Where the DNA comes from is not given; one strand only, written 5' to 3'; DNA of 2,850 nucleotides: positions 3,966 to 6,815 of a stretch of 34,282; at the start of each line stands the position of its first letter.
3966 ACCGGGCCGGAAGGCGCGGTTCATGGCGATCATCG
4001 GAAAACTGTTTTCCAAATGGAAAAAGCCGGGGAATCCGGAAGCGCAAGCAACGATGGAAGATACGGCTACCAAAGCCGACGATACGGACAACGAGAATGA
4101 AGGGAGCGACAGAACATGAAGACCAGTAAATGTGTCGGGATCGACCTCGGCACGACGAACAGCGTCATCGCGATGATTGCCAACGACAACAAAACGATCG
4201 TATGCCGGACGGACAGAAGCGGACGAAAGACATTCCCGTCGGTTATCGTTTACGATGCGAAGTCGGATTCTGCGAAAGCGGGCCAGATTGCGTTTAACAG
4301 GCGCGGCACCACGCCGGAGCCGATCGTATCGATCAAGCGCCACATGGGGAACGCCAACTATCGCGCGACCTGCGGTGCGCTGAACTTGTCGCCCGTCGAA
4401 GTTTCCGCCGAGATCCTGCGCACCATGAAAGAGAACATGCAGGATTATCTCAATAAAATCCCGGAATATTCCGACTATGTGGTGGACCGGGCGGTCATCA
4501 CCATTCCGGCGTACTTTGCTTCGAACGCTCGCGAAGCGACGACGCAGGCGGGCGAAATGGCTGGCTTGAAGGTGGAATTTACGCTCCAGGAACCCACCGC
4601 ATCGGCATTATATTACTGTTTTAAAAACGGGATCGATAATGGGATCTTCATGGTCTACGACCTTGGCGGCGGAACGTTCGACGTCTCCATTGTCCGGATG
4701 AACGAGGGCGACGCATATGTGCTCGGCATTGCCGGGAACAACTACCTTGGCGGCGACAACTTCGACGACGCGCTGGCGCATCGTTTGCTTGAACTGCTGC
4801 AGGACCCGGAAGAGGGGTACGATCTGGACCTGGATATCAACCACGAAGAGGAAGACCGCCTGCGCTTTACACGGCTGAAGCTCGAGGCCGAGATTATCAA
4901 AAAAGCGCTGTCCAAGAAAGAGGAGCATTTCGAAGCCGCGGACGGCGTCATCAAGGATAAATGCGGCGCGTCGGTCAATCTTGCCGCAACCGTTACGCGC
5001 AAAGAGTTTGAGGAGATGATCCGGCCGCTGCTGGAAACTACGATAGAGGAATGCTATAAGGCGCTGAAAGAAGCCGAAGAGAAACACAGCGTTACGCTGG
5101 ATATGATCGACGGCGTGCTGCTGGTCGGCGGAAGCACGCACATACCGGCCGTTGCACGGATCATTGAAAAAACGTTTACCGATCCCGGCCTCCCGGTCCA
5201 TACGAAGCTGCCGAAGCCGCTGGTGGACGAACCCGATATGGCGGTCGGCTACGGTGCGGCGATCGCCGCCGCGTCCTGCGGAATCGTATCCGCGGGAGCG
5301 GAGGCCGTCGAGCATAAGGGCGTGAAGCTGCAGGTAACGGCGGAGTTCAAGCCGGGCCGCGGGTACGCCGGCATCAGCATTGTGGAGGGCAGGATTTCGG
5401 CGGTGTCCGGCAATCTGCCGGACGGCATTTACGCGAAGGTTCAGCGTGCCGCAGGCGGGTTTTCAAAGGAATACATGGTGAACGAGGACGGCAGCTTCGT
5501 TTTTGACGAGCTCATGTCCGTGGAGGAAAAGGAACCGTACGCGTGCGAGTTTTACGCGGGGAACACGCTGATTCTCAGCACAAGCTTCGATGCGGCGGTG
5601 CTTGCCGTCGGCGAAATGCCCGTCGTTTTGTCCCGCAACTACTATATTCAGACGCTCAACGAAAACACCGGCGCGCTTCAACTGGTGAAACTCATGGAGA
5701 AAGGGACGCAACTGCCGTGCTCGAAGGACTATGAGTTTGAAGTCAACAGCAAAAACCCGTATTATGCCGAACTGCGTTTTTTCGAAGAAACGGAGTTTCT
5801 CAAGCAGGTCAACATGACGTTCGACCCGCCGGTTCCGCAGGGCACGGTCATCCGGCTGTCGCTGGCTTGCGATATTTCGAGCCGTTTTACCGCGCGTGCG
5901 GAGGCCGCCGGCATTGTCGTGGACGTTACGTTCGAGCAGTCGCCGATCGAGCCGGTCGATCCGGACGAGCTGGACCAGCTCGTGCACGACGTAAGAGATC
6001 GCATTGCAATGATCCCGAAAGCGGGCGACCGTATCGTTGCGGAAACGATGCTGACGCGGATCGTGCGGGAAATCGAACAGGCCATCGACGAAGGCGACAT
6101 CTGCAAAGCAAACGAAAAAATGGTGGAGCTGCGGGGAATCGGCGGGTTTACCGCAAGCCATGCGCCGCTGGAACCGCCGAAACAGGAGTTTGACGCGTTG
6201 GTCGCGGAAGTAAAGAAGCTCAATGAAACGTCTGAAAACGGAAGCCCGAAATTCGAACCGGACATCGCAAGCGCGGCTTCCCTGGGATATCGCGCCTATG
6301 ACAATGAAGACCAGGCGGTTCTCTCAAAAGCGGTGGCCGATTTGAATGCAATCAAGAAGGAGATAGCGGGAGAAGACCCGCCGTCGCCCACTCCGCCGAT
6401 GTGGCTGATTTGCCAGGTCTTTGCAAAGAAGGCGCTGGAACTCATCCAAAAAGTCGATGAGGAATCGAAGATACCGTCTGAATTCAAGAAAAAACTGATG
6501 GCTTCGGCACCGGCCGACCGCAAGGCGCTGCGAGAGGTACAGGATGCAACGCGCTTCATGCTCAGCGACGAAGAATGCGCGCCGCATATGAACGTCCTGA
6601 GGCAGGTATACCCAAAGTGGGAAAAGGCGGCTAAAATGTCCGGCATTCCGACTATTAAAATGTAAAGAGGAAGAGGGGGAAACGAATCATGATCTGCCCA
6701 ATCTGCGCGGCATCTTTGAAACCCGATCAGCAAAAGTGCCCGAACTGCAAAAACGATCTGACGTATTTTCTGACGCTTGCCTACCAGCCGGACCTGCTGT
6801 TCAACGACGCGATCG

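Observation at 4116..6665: Hsp70 with intact ATPase motifs but the allosteric interdomain linker replaced by a ~115-aa insert, plus a ~240-aa C-terminal extension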

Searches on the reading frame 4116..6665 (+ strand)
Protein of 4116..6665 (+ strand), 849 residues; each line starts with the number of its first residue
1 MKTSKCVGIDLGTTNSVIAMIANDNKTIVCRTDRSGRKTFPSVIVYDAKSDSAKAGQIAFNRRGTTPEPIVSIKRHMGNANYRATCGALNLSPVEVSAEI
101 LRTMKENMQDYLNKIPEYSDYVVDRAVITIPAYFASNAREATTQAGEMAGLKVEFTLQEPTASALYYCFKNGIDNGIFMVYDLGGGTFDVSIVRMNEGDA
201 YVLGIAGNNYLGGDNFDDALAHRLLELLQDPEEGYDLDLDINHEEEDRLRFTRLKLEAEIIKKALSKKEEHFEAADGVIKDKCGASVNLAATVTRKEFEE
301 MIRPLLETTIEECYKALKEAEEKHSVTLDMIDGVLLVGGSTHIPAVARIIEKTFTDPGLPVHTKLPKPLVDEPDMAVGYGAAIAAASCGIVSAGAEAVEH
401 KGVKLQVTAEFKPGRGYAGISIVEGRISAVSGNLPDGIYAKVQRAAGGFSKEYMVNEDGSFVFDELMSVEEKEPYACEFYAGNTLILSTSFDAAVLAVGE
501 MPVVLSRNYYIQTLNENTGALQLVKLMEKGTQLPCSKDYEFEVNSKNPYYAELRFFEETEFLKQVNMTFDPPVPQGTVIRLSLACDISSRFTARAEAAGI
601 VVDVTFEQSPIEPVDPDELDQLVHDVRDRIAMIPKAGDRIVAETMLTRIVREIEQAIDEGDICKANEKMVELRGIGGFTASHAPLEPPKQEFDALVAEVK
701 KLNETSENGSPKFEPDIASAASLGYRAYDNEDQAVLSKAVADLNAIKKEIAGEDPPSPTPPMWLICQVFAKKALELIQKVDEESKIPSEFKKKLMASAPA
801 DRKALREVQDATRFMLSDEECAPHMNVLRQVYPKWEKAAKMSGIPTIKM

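Call 4: search_protein_families(library=pfam, proteins=[window:4116-6665:+], max_evalue=0.01)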
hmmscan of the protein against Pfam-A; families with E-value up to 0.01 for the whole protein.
window:4116-6665:+ (849 aa): 2 families
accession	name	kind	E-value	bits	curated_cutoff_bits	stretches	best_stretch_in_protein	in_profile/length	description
PF00012.26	HSP70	-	1.3e-71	242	20.6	1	7-386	2-373/599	Hsp70 protein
PF06723.19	MreB_Mbl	-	7.7e-11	41.8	27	1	5-197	2-166/327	MreB/Mbl protein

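Call 5: search_solved_structures(query=window:4116-6665:+, max_evalue=0.001, show_alignments=2)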
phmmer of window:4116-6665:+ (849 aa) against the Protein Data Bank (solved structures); distinct sequences matched with E-value up to 0.001: 126 (the best 60 are shown).
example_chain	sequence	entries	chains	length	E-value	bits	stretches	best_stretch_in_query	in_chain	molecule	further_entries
2v7y_A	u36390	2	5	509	4.4e-58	200.3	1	4-354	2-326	CHAPERONE PROTEIN DNAK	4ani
5obw_A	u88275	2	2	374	1.4e-52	182.2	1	6-384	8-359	Chaperone protein DnaK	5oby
5obx_A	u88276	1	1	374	2.4e-52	181.4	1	6-384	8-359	Chaperone protein DnaK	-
5obu_A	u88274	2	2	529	5.1e-52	180.3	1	6-384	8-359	Chaperone protein DnaK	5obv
4rtf_D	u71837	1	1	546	9.8e-47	162.8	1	4-383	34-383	Chaperone protein DnaK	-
6w6e_I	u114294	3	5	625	2.1e-46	161.7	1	5-383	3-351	Chaperone protein DnaK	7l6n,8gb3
7n46_A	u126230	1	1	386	9.2e-44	153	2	90-383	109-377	Chaperone protein DnaK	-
1dkg_D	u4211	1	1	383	2.1e-43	151.8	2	90-383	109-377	MOLECULAR CHAPERONE DNAK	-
7rax_A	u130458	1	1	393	4.2e-43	150.8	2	89-383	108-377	Chaperone protein DnaK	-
7kzu_A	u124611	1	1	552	1.6e-42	148.9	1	89-383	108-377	Chaperone protein DnaK fused with substrate peptide,Chaperone protein DnaK fused with subs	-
7kru_B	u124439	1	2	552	1.9e-42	148.7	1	90-383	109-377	Chaperone protein DnaK fused with substrate peptide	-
7krv_B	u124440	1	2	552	2.4e-42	148.3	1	89-383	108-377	Chaperone protein DnaK fused with substrate peptide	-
2kho_A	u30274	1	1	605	4.7e-42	147.3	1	89-383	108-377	Heat shock protein 70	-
8w1m_A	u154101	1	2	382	7.6e-42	146.7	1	4-354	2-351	Chaperone protein DnaK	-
4jn4_A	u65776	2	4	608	9.4e-42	146.4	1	89-383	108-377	Chaperone protein DnaK | Hsp70 CHAPERONE DnaK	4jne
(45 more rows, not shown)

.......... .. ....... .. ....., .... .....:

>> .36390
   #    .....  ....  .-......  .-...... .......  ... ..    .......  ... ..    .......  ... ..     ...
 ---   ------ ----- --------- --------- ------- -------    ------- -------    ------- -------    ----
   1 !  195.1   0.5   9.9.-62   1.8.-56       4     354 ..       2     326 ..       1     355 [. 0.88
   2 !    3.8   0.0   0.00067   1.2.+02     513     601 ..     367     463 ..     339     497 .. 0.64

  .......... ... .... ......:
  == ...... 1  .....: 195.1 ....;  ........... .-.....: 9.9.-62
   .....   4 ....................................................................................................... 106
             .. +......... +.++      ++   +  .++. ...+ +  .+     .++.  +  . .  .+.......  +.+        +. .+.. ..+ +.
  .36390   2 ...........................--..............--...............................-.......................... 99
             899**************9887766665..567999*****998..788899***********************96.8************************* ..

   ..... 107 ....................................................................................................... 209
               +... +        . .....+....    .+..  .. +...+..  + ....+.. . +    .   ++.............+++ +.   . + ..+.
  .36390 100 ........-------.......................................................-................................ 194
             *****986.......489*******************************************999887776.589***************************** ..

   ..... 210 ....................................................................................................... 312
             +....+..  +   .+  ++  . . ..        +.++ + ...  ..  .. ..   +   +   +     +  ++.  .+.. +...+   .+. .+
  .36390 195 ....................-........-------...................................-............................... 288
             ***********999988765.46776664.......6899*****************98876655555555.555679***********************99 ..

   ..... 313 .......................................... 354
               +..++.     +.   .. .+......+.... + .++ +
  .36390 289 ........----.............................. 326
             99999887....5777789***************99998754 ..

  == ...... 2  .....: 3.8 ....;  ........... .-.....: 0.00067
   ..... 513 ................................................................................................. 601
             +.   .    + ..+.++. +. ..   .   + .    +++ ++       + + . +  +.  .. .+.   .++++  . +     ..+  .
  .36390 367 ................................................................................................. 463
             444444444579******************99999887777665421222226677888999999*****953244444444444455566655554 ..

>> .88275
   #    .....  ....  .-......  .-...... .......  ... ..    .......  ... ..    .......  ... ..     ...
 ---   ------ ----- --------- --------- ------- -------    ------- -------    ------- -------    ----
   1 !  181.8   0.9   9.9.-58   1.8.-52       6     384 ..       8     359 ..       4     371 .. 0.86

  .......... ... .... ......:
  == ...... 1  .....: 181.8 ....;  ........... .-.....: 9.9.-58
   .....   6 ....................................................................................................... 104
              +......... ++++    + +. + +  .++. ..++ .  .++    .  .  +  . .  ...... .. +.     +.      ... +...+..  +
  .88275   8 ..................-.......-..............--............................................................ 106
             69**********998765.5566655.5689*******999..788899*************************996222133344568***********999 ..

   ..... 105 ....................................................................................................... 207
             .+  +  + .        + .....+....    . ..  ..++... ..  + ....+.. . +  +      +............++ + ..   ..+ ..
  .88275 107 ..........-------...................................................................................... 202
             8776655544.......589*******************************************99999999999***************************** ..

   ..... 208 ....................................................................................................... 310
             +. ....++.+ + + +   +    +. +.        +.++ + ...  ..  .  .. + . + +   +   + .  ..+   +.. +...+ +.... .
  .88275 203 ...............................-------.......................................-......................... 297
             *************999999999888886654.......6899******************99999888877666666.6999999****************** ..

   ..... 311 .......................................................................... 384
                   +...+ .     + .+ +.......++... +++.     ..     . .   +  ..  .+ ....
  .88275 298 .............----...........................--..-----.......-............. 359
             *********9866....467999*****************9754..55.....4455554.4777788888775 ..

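Call 6: search_protein_families(library=ncbifam, proteins=[window:4116-6665:+], max_evalue=0.01)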
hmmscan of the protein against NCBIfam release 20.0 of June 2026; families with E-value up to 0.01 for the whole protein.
window:4116-6665:+ (849 aa): 14 families
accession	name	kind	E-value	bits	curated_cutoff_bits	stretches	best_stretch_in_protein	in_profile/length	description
NF001413.0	PRK00290.1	equivalog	1.2e-74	251.9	648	1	4-386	2-372/625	molecular chaperone DnaK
TIGR02350.1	prok_dnaK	equivalog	5.3e-72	243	822.55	1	5-386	1-371/596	molecular chaperone DnaK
TIGR01991.1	HscA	equivalog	3.2e-70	237.3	708.55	1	7-385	2-359/600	Fe-S protein assembly chaperone HscA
NF003520.0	PRK05183.1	subfamily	2.9e-68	230.8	620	1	6-385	21-379/621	Fe-S protein assembly chaperone HscA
NF009947.0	PRK13411.1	equivalog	2e-62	211.2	1002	2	90-386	107-375/662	molecular chaperone DnaK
NF009946.0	PRK13410.1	equivalog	7.5e-51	173.1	1019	2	90-385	109-374/669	molecular chaperone DnaK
NF002399.0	PRK01433.1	equivalog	1e-44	153.1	743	1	6-386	21-355/595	Fe-S protein assembly chaperone HscA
NF010539.0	PRK13927.1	subfamily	8.3e-11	41.4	293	1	4-221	6-191/339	rod shape-determining protein MreB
TIGR00904.1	mreB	subfamily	2.3e-10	40.1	365.75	1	5-353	3-303/334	MreB/Mrl family cell shape determining protein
NF008673.0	PRK11678.1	equivalog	2.8e-10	39.7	331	2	137-223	171-262/450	molecular chaperone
NF011660.0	PRK15080.1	equivalog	2.2e-09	36.9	182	1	100-196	78-161/277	ethanolamine utilization protein EutJ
TIGR02529.1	EutJ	subfamily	9.3e-09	35.1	152.1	1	117-195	55-127/239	ethanolamine utilization protein EutJ family protein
TIGR01174.1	ftsA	equivalog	1.5e-05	24.2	175.85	1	257-365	245-346/371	cell division protein FtsA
TIGR04358.1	XXXCH_domain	subfamily_domain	0.0016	19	40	0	682-751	20-88/90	GAK system XXXCH domain-containing protein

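Call 7: search_protein_families(library=padloc, proteins=[window:4116-6665:+], max_evalue=0.01)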
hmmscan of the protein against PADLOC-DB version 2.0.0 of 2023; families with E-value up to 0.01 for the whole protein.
window:4116-6665:+ (849 aa): 0 families

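Call 12: find_encoding_contigs(protein=window:4116-6662:+, flank=10000, max_places=6)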
Protein window:4116-6662:+ (849 aa): 2 contigs read that carry it; 2 places shown.
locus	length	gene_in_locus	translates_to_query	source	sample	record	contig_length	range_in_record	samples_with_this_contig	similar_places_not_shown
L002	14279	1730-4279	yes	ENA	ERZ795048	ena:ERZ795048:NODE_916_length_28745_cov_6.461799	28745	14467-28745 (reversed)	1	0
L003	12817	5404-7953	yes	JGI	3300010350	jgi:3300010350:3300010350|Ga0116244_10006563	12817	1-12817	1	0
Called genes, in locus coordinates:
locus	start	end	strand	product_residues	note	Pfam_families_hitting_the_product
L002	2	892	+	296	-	?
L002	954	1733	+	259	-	-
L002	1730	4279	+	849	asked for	PF00012:HSP70, PF06723:MreB_Mbl (weak)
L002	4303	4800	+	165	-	PF14559:TPR_19 (weak)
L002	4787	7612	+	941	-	-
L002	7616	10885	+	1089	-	PF00069:Pkinase, PF07714:PK_Tyr_Ser-Thr, PF25173:Beta-prop_WDR3_1st, PF25168:Beta-prop_WDR36-Utp21_2nd, PF25391:WD40_Gbeta, PF23342:WDR90_beta-prop_4th, PF24017:Beta-prop_SCAP, PF24807:WD40_CDC20-Fz, +75 more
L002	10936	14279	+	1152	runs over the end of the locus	PF02861:Clp_N (faint), PF13191:AAA_16 (faint), PF07724:AAA_2, PF00004:AAA, PF07728:AAA_5, PF00004:AAA, PF07728:AAA_5 (weak), PF01434:Peptidase_M41, +7 more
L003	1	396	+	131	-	?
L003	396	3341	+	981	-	PF13401:AAA_22 (faint), PF02861:Clp_N (weak), PF00158:Sigma54_activat (faint), PF00004:AAA (faint), PF07724:AAA_2, PF07728:AAA_5 (weak)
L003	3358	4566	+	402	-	PF00069:Pkinase, PF07714:PK_Tyr_Ser-Thr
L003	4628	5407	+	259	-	-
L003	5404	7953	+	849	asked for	PF00012:HSP70, PF06723:MreB_Mbl (weak)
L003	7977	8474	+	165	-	PF14559:TPR_19 (weak)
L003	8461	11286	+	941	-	-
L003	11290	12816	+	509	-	?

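Call 31: predict_structure(alignment_id=A1)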
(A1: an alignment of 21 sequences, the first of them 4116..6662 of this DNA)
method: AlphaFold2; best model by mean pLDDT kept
length: 849 residues; sequences in the alignment: 21
mean_pLDDT: 89.0   pTM: 0.75
mean pLDDT of the five models: 89.0, 87.5, 86.7, 86.1, 85.6
residues with pLDDT >= 90: 504; 70-90: 316; 50-70: 18; < 50: 11
segments of 3 or more residues with pLDDT < 50: 677-682, 754-758
pLDDT, mean of each block of 10 residues (from residue 1): 92 94 88 94 94 94 91 86 90 96 97 92 95 86 95 94 95 95 93 91 91 92 93 87 90 94 95 93 91 96 92 94 94 96 96 96 97 96 92 77 85 83 92 89 88 94 87 88 90 75 86 83 89 92 87 87 88 92 89 92 78 86 88 81 88 88 85 61 70 95 88 91 91 86 89 54 90 91 80 89 94 86 92 89 75
secondary structure, 60 per line:
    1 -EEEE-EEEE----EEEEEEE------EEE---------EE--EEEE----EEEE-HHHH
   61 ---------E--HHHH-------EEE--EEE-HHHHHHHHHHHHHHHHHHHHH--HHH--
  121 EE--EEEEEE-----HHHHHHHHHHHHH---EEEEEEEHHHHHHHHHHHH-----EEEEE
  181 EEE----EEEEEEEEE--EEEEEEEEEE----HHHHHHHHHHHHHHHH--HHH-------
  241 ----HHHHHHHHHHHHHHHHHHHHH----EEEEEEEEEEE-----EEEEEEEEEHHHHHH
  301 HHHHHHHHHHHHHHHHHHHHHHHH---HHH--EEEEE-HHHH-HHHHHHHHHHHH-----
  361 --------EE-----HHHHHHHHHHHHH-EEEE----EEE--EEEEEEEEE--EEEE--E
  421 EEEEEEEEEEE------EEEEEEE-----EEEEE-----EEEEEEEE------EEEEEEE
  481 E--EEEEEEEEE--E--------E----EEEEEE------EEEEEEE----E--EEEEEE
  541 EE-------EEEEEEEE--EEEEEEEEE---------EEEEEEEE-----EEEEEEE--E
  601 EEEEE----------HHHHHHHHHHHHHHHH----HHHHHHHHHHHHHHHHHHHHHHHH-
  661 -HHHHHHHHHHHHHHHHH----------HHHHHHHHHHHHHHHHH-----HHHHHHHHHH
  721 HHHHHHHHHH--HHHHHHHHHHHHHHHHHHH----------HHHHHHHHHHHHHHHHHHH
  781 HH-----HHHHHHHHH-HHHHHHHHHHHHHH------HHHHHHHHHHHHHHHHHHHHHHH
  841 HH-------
elements in order (helices of 4 or more, strands of 3 or more residues): E2-5 E7-10 E15-21 E28-30 E44-47 E52-55 H57-60 H73-76 E84-86 E89-91 H93-113 E125-130 H136-148 E152-158 H159-170 E176-183 E188-196 E199-208 H213-228 H245-265 E270-280 E286-294 H295-324 E333-337 H339-342 H344-355 H376-388 E390-393 E398-400 E403-411 E414-417 E420-431 E438-444 E450-454 E460-467 E474-481 E484-492 E509-514 E521-527 E535-542 E550-557 E560-568 E578-585 E591-597 E600-605 H616-631 H636-659 H662-678 H689-705 H711-730 H733-751 H762-782 H788-796 H798-811 H818-842
